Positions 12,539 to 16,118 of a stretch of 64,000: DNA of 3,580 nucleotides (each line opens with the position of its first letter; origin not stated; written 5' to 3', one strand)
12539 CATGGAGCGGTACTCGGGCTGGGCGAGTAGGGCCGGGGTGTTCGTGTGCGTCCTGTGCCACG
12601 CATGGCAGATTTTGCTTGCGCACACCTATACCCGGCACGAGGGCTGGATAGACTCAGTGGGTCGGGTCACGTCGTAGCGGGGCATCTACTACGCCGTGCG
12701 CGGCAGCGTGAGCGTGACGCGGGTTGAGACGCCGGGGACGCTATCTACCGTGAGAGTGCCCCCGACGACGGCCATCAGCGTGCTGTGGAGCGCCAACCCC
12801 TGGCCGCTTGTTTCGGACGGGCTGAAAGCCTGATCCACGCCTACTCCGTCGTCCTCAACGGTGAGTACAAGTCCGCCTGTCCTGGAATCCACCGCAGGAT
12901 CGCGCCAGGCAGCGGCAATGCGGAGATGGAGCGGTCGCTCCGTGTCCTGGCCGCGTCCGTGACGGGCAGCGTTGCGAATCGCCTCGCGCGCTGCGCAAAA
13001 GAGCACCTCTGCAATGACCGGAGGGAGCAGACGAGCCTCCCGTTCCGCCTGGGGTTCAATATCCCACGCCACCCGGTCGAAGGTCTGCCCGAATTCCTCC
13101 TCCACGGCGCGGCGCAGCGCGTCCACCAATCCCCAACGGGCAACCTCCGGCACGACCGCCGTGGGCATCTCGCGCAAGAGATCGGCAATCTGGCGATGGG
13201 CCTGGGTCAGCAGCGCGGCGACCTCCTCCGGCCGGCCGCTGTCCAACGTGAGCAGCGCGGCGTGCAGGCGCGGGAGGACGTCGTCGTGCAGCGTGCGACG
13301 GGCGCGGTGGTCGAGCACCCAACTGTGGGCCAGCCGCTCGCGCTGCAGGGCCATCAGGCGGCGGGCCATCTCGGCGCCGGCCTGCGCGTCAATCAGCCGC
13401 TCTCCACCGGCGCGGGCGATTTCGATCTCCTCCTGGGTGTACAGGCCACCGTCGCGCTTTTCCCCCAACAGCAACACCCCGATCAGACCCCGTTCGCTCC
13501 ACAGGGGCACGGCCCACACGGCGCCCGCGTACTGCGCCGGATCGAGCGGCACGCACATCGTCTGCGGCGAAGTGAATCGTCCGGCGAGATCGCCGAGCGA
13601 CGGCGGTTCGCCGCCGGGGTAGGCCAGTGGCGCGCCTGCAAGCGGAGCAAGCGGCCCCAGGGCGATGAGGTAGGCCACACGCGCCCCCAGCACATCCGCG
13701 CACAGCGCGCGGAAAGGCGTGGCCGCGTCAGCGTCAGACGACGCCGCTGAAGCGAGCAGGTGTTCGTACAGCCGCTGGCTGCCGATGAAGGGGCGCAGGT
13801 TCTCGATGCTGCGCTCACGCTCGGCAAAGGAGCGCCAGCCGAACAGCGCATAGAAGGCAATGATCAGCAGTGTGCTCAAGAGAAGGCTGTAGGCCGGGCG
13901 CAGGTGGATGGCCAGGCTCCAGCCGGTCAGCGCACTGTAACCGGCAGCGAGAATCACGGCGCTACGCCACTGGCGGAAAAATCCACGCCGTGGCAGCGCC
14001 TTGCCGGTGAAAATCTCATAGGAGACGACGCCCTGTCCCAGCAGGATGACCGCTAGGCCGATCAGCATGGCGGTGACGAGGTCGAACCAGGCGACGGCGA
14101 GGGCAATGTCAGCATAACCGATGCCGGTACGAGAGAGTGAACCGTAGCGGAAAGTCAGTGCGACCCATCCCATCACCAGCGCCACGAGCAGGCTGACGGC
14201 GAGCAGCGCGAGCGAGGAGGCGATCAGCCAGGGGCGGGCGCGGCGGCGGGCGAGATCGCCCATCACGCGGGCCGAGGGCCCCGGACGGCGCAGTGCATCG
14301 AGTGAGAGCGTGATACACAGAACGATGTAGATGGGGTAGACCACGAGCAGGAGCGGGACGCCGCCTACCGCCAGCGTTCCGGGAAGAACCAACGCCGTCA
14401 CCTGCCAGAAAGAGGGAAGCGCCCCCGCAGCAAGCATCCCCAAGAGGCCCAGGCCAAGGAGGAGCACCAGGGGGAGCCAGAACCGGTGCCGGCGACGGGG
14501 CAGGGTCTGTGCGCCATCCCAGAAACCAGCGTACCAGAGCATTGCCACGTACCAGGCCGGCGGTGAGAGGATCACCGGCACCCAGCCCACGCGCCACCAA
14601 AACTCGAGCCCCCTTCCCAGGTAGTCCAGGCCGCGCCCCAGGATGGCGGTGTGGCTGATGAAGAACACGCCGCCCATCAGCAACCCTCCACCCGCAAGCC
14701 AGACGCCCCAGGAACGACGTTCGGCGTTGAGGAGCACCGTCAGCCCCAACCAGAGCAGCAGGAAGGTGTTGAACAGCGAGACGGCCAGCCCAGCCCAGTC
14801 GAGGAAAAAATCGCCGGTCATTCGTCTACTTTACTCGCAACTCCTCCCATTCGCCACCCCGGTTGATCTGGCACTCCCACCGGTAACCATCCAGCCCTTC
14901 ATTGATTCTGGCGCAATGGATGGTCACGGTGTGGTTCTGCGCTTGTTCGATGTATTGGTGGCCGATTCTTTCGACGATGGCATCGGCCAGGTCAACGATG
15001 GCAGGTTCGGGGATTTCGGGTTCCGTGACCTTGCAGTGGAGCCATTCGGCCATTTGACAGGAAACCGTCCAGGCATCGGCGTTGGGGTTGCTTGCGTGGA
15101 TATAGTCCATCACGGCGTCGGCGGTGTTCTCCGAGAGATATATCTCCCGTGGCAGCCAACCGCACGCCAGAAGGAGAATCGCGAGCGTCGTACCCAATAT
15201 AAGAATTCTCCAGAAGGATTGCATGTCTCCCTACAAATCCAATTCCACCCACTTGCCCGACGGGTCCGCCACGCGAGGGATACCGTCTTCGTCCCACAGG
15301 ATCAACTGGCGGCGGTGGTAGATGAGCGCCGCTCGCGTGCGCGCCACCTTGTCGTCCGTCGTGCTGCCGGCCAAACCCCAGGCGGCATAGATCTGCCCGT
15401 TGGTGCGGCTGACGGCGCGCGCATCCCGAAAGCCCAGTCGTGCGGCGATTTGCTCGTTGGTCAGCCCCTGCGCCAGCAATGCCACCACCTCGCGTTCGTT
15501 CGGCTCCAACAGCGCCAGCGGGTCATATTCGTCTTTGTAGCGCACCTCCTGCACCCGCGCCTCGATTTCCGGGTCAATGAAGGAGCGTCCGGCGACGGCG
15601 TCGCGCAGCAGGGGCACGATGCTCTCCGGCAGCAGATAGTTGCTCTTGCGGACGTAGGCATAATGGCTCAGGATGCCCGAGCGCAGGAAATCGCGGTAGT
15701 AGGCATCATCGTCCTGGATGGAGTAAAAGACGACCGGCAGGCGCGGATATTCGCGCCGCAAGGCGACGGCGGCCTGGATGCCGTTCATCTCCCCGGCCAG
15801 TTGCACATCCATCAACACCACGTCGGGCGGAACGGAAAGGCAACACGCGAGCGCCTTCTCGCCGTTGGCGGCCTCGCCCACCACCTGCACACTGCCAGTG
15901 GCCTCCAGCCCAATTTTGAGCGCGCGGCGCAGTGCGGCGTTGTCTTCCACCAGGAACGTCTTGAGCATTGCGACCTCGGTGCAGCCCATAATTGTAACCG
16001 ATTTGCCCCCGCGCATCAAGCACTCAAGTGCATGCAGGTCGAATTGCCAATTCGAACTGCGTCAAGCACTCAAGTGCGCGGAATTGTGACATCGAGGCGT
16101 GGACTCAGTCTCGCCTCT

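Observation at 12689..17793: Two-component system (multi-TM GAF histidine kinase, Cys-rich lipoprotein, LuxR-type regulator) divergent from a tightly coupled small-membrane-protein / B12-radical-SAM operon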

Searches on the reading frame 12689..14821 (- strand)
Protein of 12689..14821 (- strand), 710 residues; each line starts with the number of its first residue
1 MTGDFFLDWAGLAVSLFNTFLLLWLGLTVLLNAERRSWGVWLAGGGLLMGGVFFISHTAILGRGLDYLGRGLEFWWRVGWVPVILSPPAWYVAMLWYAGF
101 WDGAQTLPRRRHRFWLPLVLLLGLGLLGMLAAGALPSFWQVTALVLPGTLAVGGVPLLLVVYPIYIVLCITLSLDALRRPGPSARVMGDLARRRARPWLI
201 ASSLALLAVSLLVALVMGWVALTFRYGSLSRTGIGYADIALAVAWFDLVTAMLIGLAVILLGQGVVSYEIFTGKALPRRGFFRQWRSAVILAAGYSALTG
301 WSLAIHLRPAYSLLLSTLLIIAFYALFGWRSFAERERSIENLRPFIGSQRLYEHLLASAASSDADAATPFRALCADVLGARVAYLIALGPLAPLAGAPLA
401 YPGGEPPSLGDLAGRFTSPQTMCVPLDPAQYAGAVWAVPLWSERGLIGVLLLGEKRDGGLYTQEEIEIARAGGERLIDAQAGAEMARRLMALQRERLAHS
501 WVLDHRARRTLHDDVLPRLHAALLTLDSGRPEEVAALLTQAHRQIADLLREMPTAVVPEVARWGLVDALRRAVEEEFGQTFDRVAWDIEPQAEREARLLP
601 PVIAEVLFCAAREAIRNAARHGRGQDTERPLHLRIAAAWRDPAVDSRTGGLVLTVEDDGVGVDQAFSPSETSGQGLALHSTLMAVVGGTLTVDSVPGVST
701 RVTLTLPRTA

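Call 3: search_protein_families(library=pfam, proteins=[window:12689-14821:-], max_evalue=0.01)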
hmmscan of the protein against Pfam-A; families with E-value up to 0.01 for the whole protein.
window:12689-14821:- (710 aa): 4 families
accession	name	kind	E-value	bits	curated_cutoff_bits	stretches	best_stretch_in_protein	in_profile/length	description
PF02518.31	HATPase_c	-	2.1e-09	38.2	26.4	1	611-709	10-110/111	Histidine kinase-, DNA gyrase B-, and HSP90-like ATPase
PF13581.12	HATPase_c_2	-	7.2e-08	32.9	27.4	1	598-686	23-112/127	Histidine kinase-like ATPase domain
PF01590.32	GAF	-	0.0018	19.3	22.4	1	399-471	57-124/133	GAF domain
PF18317.6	SDH_C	-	0.0042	17.2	25.8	0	260-278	5-23/31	Shikimate 5'-dehydrogenase C-terminal domain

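Call 4: search_protein_families(library=ncbifam, proteins=[window:12689-14821:-], max_evalue=0.01)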
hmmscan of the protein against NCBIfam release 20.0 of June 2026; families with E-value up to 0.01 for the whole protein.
window:12689-14821:- (710 aa): 3 families
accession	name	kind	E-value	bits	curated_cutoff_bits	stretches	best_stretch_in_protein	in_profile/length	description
NF052443.1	SensHisKinMctS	equivalog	7.8e-05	21.2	700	1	539-710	299-450/457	two-component system sensor histidine kinase MctS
NF011874.0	PRK15347.1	equivalog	0.00044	18.4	852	1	648-707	542-613/921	two component system sensor kinase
NF038250.1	nitrate_NreA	equivalog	0.0047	16.7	175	1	431-461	95-125/142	nitrate respiration regulation accessory nitrate sensor NreA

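Call 70: search_protein_families(library=padloc, proteins=[window:12689-14821:-], max_evalue=0.001)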
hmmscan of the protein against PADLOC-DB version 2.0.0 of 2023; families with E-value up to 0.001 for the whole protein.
window:12689-14821:- (710 aa): 0 families

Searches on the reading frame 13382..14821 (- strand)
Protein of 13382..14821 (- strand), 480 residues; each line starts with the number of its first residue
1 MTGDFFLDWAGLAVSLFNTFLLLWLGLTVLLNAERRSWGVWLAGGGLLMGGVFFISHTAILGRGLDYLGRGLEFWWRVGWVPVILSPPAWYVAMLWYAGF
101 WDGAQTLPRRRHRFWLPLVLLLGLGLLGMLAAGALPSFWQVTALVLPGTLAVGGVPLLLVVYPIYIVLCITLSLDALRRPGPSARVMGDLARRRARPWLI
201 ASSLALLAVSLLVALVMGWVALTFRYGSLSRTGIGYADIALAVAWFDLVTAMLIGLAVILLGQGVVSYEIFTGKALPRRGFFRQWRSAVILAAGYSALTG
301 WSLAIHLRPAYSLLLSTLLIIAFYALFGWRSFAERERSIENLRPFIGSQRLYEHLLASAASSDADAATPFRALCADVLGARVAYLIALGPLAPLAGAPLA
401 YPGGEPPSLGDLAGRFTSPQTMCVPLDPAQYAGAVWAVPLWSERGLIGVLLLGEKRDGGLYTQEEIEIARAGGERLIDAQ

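Call 49: find_homologous_proteins(query=window:13382-14821:-, max_evalue=0.00001)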
Query window:13382-14821:- (480 aa): 2479 proteins with E <= 0.00001 among 8000 candidates; the best 120 are listed.
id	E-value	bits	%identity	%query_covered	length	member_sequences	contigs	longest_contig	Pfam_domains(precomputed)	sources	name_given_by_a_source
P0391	8.5e-262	887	84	100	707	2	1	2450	PF13581.13,PF02518.32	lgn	-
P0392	6.3e-245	832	79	100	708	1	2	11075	PF13581.13,PF02518.32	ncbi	-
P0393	1.3e-244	831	80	100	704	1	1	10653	PF02518.32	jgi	jgi:signal transduction histidine kinase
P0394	6.9e-239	812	77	100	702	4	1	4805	PF13581.13,PF02518.32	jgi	jgi:signal transduction histidine kinase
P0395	1.4e-207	709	67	100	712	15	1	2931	PF02518.32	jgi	jgi:signal transduction histidine kinase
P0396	4.0e-207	707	75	90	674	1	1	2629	PF13581.13,PF02518.32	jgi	jgi:signal transduction histidine kinase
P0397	9.2e-206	702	67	100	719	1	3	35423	PF13581.13,PF02518.32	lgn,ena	-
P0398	1.3e-205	702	69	100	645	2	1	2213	-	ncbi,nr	ncbi:MAG: hypothetical protein IMY86_00175, partial [Chloroflexi bacterium]|nr:hypothetical protein 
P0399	5.5e-205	700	69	100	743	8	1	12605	-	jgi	jgi:signal transduction histidine kinase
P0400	9.7e-205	699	69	100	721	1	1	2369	PF13581.13,PF02518.32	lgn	-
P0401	6.7e-204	696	68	100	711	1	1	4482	PF13581.13,PF02518.32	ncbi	-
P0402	3.3e-203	694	67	100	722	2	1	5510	PF02518.32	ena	-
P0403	3.3e-203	694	67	100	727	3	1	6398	-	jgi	jgi:signal transduction histidine kinase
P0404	3.7e-203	694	66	100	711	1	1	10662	PF02518.32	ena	-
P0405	4.5e-203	694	68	100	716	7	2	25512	PF13581.13,PF02518.32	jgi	jgi:signal transduction histidine kinase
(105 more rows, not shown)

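Call 57: predict_structure(alignment_id=A3)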
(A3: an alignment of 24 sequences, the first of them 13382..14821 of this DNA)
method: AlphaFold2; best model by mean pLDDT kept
length: 480 residues; sequences in the alignment: 24
mean_pLDDT: 64.0   pTM: 0.48
mean pLDDT of the five models: 64.0, 63.4, 60.2, 58.8, 57.1
residues with pLDDT >= 90: 20; 70-90: 192; 50-70: 115; < 50: 153
segments of 3 or more residues with pLDDT < 50: 1-70, 273-344, 359-363
pLDDT, mean of each block of 10 residues (from residue 1): 42 46 46 39 37 37 41 59 71 79 73 88 82 66 54 58 84 86 63 79 81 73 58 56 64 68 64 42 43 43 40 44 41 40 50 53 68 83 88 81 80 79 86 90 85 84 81 80
secondary structure, 60 per line:
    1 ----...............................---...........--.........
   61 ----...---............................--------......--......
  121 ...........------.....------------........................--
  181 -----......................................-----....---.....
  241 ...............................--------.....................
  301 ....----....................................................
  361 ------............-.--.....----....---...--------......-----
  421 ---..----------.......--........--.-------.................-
elements in order: H5-35 H39-49 H52-60 H71-98 H107-112 H115-131 H138-142 H155-178 H186-223 H229-232 H236-271 H280-304 H309-360 H367-378 E383-387 H392-395 E399-401 H410-415 E436-442 E445-452 H463-479

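Call 77: fold_search(model_id=the predicted structure, library=pdb)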
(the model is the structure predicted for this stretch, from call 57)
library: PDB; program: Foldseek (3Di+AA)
matches with E <= 10: 1032; with E <= 0.001: 0
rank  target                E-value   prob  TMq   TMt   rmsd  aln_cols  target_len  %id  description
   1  6ob8_A                1.2e-02  1.00  0.21  0.31  10.5       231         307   12  Crystal structure of a dual sensor histidine kinase in green light illuminated state (released 2019-09-18)
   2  6oap_B                1.3e-02  1.00  0.21  0.31  10.5       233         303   12  Crystal structure of a dual sensor histidine kinase in the green-light absorbing Pg state (released 2019-09-18)
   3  6oaq_B                2.5e-02  1.00  0.21  0.32   9.1       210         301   11  Crystal structure of a dual sensor histidine kinase in BeF3- bound state (released 2019-09-18)
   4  6oap_A                3.4e-02  1.00  0.21  0.31   8.4       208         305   12  Crystal structure of a dual sensor histidine kinase in the green-light absorbing Pg state (released 2019-09-18)
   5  6oaq_A                3.6e-02  0.99  0.18  0.28  11.0       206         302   13  Crystal structure of a dual sensor histidine kinase in BeF3- bound state (released 2019-09-18)
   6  7xw7_R                3.9e-02  0.99  0.30  0.26   8.2       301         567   17  TSHR-K1-70 complex (released 2022-08-17)
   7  6ob8_B                4.1e-02  0.98  0.19  0.28   9.9       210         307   11  Crystal structure of a dual sensor histidine kinase in green light illuminated state (released 2019-09-18)
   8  3trc                  5.9e-02  1.00  0.21  0.52   6.6       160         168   11  Structure of the GAF domain from a phosphoenolpyruvate-protein phosphotransferase (ptsP) from Coxiella burnetii (released 2011-09-28)
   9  4bwi_B                5.9e-02  0.99  0.22  0.27   9.4       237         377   12  Structure of the phytochrome Cph2 from Synechocystis sp. PCC6803 (released 2013-10-30)
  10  3lfv_B                7.3e-02  0.99  0.22  0.27   7.3       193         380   12  crystal structure of unliganded PDE5A GAF domain (released 2010-09-22)
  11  8kh5_A                8.4e-02  0.94  0.28  0.41   8.7       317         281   13  Cryo-EM structure of the GPR174-Gs complex bound to endogenous lysoPS (released 2023-10-18)
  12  3k2n_A                8.8e-02  0.99  0.20  0.46   5.2       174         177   11  The crystal structure of sigma-54-dependent transcriptional regulator domain from Chlorobium Tepidum TLS (released 2010-01-19)
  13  8r0k_A                9.2e-02  0.85  0.23  0.36   9.9       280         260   15  Cryo-EM structure of the microbial rhodopsin CryoR1 at pH 4.3 in detergent (released 2025-05-14)
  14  8qle                  9.6e-02  0.99  0.33  0.51   8.4       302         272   12  Crystal structure of the light-driven sodium pump ErNaR in the monomeric form at pH 4.6 (released 2024-04-24)
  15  7xw5_R                1.0e-01  0.99  0.33  0.29   7.9       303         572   16  TSHR-thyroid stimulating hormone-Gs-ML109 complex (released 2022-08-24)
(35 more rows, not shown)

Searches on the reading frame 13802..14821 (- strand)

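Call 56: search_protein_families(library=pfam, proteins=[window:13802-14821:-], max_evalue=5)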
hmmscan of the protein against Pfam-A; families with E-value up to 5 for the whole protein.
window:13802-14821:- (340 aa): 1 family
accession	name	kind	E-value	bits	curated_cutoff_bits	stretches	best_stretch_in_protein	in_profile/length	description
PF18317.6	SDH_C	-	0.0019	18.3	25.8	1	260-278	5-23/31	Shikimate 5'-dehydrogenase C-terminal domain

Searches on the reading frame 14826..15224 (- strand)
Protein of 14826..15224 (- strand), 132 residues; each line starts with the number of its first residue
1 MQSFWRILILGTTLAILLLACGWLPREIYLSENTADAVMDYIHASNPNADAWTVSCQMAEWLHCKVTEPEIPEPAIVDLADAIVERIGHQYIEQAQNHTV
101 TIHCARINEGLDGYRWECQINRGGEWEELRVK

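Call 3: search_protein_families(library=pfam, proteins=[window:14826-15224:-], max_evalue=0.01)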
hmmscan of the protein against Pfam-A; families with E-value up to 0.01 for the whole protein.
window:14826-15224:- (132 aa): 0 families

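Call 4: search_protein_families(library=ncbifam, proteins=[window:14826-15224:-], max_evalue=0.01)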
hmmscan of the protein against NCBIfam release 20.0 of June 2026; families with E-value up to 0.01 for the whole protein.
window:14826-15224:- (132 aa): 0 families

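Call 56: search_protein_families(library=pfam, proteins=[window:14826-15224:-], max_evalue=5)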
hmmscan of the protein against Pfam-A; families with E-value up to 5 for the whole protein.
window:14826-15224:- (132 aa): 0 families

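Call 70: search_protein_families(library=padloc, proteins=[window:14826-15224:-], max_evalue=0.001)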
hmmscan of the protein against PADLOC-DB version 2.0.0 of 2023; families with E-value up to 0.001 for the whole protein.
window:14826-15224:- (132 aa): 0 families

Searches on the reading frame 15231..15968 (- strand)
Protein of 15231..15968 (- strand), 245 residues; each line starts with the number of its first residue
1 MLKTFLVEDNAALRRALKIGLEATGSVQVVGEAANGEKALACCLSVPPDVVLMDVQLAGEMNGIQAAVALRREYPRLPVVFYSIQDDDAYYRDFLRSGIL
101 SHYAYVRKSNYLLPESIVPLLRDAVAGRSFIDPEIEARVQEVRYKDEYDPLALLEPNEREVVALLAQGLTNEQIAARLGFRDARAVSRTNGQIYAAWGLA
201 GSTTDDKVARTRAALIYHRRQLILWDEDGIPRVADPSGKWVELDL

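Call 3: search_protein_families(library=pfam, proteins=[window:15231-15968:-], max_evalue=0.01)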
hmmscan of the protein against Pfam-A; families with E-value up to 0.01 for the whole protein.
window:15231-15968:- (245 aa): 4 families
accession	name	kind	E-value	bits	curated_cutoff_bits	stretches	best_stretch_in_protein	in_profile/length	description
PF00072.30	Response_reg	-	2.1e-15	57.3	30.2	1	5-99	2-93/111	Response regulator receiver domain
PF00196.25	GerE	-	0.00032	20.7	23.5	1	156-179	5-28/57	Bacterial regulatory proteins, luxR family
PF08281.18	Sigma70_r4_2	-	0.0038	17.3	25.7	0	151-179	8-37/54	Sigma-70, region 4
PF13384.12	HTH_23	-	0.0055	16.9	24.6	0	160-188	9-36/50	Homeodomain-like domain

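Call 4: search_protein_families(library=ncbifam, proteins=[window:15231-15968:-], max_evalue=0.01)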
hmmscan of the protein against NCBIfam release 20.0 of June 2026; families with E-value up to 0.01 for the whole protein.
window:15231-15968:- (245 aa): 50 families (the best 25 are shown)
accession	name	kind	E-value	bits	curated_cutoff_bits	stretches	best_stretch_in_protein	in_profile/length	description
NF011896.0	PRK15369.1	equivalog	5.3e-21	75.2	242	1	3-178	5-174/211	two component system response regulator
NF007935.0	PRK10651.1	equivalog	1.8e-18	66.5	250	1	5-182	10-184/216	two-component system response regulator NarL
NF052445.1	RespRegMctR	equivalog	2.8e-17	62.8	300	1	2-181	2-172/205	two-component system response regulator MctR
NF047785.1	respo_reg_MadR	equivalog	5.2e-17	61.9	300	1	3-178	2-173/209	MadR family response regulator transcription factor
NF007708.0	PRK10403.1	equivalog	3.3e-16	59.4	343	1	3-179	8-179/215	nitrate/nitrite response regulator protein NarP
NF007018.1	PRK09483.1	equivalog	1.1e-15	57.9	280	1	1-180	1-175/217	UvrY/SirA/GacA family response regulator transcription factor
NF041830.1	RR_TF_ErdR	exception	6.6e-12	45.6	390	1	11-184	15-181/213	response regulator transcription factor ErdR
NF001965.0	PRK00742.1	subfamily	7.2e-12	45.2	293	1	2-83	4-83/357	chemotaxis-specific protein-glutamate methyltransferase CheB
NF009206.0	PRK12555.1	subfamily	1.3e-10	40.7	342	1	5-83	4-80/340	chemotaxis-specific protein-glutamate methyltransferase CheB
NF006623.1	PRK09191.1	subfamily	3.2e-09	36.9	240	1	5-82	141-216/258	PhyR family response regulator anti-anti-sigma factor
NF008469.0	PRK11361.1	equivalog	9.2e-09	34.5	714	1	5-84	8-84/461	acetoacetate metabolism transcriptional regulator AtoC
NF041733.1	resp_reg_CseB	equivalog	1.1e-08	34.7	350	1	4-88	3-83/228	two-component system response regulator CseB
NF008677.0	PRK11697.1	equivalog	3.4e-08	33.1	246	1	1-83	1-81/238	two-component system response regulator BtsR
NF007685.0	PRK10360.1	equivalog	1.3e-07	31.6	258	1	1-182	1-166/196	response regulator transcription factor UhpA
NF045944.1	ResRegRpaBCyano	equivalog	2.4e-07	30.3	330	1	6-84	2-76/229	response regulator transcription factor RpaB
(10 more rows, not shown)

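Call 70: search_protein_families(library=padloc, proteins=[window:15231-15968:-], max_evalue=0.001)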
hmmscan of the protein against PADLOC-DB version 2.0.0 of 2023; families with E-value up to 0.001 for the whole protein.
window:15231-15968:- (245 aa): 1 family
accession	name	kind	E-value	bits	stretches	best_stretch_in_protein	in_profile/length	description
PDLC01851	CARF3--CARF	-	2.2e-05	22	1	153-216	209-267/279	-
